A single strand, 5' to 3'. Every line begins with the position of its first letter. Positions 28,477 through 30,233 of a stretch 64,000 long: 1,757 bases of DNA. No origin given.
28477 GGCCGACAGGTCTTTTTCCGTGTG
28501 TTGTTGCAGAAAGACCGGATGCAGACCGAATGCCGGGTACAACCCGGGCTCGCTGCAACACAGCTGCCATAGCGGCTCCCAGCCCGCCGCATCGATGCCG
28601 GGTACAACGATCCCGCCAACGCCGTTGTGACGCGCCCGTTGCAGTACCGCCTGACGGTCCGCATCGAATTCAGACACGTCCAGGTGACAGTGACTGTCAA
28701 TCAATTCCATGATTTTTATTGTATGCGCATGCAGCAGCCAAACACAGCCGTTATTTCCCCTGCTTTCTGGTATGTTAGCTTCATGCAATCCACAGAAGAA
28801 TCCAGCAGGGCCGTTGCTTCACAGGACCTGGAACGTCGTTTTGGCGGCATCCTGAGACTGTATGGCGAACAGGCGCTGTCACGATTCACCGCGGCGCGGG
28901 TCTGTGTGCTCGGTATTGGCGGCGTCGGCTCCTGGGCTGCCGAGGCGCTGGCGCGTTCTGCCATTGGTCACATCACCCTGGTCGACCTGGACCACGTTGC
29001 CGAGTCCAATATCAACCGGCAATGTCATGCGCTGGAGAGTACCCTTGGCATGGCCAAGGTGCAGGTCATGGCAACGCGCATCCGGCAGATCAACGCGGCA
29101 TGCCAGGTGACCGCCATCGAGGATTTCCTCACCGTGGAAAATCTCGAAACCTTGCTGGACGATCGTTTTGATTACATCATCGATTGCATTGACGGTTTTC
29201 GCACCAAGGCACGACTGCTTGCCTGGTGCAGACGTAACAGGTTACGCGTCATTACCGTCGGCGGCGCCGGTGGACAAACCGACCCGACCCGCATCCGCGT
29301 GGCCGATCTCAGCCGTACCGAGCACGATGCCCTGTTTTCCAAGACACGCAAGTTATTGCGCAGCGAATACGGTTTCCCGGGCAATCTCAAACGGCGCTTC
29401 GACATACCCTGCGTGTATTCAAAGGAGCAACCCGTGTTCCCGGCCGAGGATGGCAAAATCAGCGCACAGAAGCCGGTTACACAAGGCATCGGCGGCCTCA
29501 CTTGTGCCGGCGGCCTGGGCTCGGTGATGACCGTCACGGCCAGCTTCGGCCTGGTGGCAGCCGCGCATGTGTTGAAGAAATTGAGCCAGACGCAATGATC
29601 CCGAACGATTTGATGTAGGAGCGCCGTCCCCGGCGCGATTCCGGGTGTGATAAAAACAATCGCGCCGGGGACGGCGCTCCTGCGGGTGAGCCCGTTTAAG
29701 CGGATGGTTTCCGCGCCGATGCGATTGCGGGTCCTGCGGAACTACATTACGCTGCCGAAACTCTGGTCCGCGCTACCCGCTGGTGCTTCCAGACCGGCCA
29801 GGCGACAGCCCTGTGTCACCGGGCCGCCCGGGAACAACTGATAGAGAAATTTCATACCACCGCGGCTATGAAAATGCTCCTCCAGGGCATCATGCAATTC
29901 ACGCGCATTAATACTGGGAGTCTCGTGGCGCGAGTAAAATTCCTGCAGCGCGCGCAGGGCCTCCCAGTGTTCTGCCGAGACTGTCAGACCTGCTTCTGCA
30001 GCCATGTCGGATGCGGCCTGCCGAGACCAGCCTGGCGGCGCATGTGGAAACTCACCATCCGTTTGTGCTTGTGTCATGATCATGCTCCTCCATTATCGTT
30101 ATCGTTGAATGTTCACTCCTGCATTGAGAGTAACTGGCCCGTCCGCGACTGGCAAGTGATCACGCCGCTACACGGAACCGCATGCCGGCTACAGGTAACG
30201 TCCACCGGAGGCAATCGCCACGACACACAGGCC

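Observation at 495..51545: Abundant REP-like palindromic element family (~20 copies per 64 kb), single, paired-inverted and tandem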

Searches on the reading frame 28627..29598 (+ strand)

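Call 42: search_protein_families(library=pfam, proteins=[window:28627-29598:+], max_evalue=0.001)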
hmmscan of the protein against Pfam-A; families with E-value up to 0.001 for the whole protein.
window:28627-29598:+ (323 aa): 2 families
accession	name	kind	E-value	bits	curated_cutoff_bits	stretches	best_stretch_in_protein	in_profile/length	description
PF00899.27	ThiF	-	6.7e-40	137.2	28.1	1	76-322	7-205/238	ThiF family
PF03435.24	Sacchrp_dh_NADP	-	0.00047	20.9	25.1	0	92-211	1-98/129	Saccharopine dehydrogenase NADP binding domain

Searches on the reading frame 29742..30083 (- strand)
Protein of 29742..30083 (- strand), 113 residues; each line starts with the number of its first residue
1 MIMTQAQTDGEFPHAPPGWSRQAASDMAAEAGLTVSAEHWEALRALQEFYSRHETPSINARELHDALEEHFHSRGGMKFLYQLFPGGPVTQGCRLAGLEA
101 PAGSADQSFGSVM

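Call 42: search_protein_families(library=pfam, proteins=[window:29742-30083:-], max_evalue=0.001)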
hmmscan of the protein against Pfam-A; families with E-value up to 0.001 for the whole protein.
window:29742-30083:- (113 aa): 1 family
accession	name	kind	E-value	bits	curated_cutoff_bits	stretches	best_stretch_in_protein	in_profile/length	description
PF04358.19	DsrC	-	9.7e-18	65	24.9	1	15-103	17-105/107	DsrC like protein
